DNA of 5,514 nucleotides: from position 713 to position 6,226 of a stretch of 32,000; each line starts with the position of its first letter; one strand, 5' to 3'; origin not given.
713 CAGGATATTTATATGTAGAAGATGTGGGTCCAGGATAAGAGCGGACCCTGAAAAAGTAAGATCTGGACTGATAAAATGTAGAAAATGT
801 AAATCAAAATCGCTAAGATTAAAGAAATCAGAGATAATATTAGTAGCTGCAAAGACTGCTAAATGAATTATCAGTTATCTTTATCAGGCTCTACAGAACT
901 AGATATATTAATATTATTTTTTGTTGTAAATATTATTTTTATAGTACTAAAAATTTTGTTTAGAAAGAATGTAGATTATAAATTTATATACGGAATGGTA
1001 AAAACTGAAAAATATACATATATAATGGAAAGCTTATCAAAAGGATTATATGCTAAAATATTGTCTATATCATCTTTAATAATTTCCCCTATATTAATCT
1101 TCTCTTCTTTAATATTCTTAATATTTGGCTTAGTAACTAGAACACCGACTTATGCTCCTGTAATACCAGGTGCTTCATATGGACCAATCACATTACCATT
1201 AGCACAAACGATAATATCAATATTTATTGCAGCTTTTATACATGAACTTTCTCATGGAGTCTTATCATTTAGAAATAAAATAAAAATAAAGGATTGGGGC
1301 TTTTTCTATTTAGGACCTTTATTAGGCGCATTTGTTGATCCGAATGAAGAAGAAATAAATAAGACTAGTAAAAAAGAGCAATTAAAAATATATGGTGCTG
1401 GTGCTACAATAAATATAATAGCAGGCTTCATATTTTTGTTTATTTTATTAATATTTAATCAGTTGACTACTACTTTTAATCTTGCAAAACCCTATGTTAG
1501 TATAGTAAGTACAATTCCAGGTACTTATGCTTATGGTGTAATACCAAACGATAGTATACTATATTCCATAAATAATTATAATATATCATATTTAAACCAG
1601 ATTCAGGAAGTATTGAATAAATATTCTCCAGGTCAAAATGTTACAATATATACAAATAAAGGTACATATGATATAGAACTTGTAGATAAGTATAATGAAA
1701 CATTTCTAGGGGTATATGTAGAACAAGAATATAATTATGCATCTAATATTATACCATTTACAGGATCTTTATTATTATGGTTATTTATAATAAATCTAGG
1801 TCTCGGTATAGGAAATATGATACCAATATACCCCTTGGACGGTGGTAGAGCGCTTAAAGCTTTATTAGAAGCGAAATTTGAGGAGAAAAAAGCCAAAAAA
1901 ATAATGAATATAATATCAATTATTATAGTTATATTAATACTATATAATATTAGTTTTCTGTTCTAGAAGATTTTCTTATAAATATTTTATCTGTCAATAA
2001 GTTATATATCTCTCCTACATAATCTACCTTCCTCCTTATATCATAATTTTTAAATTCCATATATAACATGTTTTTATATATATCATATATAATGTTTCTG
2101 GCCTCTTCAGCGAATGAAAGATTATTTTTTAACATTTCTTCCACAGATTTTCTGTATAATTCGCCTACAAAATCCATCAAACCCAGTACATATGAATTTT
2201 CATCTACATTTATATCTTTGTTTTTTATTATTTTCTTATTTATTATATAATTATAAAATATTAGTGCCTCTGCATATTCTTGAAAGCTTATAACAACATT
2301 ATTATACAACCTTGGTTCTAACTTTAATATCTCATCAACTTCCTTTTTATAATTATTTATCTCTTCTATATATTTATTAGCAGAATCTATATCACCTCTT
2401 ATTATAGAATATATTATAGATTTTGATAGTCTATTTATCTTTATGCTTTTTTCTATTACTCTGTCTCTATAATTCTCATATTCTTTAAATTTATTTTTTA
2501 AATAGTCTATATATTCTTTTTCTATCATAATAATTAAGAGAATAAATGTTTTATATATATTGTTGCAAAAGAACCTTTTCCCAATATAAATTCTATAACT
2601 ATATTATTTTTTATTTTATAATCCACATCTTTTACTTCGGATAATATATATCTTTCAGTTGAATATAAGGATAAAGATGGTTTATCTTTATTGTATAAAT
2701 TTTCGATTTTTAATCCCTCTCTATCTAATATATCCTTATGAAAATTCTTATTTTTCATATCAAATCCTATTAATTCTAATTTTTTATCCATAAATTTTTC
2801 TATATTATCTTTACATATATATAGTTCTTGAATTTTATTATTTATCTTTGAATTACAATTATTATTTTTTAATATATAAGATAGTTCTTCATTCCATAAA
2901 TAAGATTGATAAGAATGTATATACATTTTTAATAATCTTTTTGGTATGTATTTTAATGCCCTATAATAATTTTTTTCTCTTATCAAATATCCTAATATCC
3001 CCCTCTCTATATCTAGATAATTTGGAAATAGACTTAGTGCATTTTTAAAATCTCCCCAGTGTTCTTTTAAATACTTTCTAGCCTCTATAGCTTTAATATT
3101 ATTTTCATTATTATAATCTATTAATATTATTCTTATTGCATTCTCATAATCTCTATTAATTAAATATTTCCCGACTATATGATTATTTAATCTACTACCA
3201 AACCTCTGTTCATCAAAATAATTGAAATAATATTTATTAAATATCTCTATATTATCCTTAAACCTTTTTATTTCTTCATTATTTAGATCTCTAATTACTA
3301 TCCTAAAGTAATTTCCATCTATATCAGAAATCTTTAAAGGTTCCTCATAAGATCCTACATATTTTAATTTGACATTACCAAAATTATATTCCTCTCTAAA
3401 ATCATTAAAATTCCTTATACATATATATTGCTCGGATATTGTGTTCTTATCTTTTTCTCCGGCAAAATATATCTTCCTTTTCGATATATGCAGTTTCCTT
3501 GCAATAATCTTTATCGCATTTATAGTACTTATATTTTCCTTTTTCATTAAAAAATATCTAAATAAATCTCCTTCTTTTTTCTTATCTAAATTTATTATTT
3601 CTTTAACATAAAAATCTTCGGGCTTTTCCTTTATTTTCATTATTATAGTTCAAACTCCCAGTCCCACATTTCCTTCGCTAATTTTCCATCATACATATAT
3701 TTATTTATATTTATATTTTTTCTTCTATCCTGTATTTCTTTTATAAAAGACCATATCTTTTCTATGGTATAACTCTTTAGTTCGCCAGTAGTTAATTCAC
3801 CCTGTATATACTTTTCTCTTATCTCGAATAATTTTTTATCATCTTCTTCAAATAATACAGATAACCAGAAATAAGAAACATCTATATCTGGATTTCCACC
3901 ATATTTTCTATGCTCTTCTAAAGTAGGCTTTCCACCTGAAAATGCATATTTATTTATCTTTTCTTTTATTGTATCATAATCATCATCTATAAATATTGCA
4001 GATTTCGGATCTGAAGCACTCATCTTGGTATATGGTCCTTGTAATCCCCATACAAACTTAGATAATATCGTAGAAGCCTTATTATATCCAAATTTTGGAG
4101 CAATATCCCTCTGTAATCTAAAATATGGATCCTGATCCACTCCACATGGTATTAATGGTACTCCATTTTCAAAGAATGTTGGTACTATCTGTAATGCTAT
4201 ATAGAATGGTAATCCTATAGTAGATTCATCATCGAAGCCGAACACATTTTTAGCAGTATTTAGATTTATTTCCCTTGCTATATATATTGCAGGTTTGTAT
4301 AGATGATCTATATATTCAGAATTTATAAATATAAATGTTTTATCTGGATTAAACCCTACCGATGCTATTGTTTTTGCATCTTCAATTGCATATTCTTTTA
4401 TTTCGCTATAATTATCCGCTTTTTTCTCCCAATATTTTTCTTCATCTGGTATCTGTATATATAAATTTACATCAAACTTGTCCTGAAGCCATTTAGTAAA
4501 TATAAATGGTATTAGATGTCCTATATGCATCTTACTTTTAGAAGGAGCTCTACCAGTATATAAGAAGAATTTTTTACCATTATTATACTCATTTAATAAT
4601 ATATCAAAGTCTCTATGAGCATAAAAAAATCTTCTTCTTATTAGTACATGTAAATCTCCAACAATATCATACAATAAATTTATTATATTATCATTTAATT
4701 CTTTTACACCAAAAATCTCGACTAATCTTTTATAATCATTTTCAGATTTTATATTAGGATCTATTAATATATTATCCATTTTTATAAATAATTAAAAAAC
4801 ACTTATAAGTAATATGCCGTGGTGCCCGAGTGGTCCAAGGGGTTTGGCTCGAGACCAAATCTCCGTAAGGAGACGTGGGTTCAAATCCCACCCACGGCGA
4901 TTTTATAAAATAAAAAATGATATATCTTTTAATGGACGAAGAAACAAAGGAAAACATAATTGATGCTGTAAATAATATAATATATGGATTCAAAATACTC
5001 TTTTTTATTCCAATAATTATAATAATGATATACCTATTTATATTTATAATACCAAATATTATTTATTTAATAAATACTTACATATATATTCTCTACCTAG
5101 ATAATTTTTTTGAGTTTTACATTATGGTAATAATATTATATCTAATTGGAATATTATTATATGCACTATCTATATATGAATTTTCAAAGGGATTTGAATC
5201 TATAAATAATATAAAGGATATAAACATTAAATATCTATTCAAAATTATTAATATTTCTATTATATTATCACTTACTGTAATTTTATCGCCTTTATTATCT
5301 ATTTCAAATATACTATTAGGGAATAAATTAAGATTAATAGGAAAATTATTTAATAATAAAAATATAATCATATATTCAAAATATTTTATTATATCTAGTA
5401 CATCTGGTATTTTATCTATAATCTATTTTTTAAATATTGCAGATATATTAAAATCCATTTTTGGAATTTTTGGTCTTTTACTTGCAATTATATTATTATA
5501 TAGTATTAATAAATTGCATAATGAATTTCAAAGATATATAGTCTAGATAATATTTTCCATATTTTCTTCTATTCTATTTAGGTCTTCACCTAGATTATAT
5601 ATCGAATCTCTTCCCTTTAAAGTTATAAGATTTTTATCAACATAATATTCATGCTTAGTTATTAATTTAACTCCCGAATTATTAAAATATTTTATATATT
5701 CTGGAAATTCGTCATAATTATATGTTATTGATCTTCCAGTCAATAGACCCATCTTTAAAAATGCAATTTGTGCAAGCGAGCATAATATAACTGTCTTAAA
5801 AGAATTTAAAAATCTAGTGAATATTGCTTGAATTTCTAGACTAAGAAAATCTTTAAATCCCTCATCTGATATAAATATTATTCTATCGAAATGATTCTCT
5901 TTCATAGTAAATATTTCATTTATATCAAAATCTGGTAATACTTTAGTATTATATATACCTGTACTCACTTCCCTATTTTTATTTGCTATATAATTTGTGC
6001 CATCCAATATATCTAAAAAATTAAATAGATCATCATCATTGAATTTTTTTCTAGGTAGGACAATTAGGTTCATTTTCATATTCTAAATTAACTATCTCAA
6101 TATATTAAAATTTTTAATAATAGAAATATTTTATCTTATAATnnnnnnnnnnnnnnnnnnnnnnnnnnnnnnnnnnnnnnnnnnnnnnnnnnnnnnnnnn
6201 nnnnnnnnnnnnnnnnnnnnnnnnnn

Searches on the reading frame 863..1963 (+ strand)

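Call 68: search_protein_families(library=pfam, proteins=[window:863-1963:+], max_evalue=0.01)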
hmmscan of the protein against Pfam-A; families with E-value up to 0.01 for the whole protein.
window:863-1963:+ (367 aa): 1 family
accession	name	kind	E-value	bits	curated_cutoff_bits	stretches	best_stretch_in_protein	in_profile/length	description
PF02163.28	Peptidase_M50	-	4.2e-24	85.6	27.2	1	116-358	2-220/221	Peptidase family M50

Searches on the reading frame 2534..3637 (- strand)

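Call 68: search_protein_families(library=pfam, proteins=[window:2534-3637:-], max_evalue=0.01)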
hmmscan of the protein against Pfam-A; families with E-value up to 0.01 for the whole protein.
window:2534-3637:- (367 aa): 1 family
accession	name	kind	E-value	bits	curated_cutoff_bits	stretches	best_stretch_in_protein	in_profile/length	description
PF01142.23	TruD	-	8.4e-78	262.5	27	1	1-363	17-410/412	tRNA pseudouridine synthase D (TruD)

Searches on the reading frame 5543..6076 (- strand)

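Call 68: search_protein_families(library=pfam, proteins=[window:5543-6076:-], max_evalue=0.01)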
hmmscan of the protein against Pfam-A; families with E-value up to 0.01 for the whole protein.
window:5543-6076:- (177 aa): 1 family
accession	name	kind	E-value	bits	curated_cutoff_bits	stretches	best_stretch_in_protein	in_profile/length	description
PF01965.30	DJ-1_PfpI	-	9.2e-05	22.8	26.6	1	30-164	33-160/165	DJ-1/PfpI family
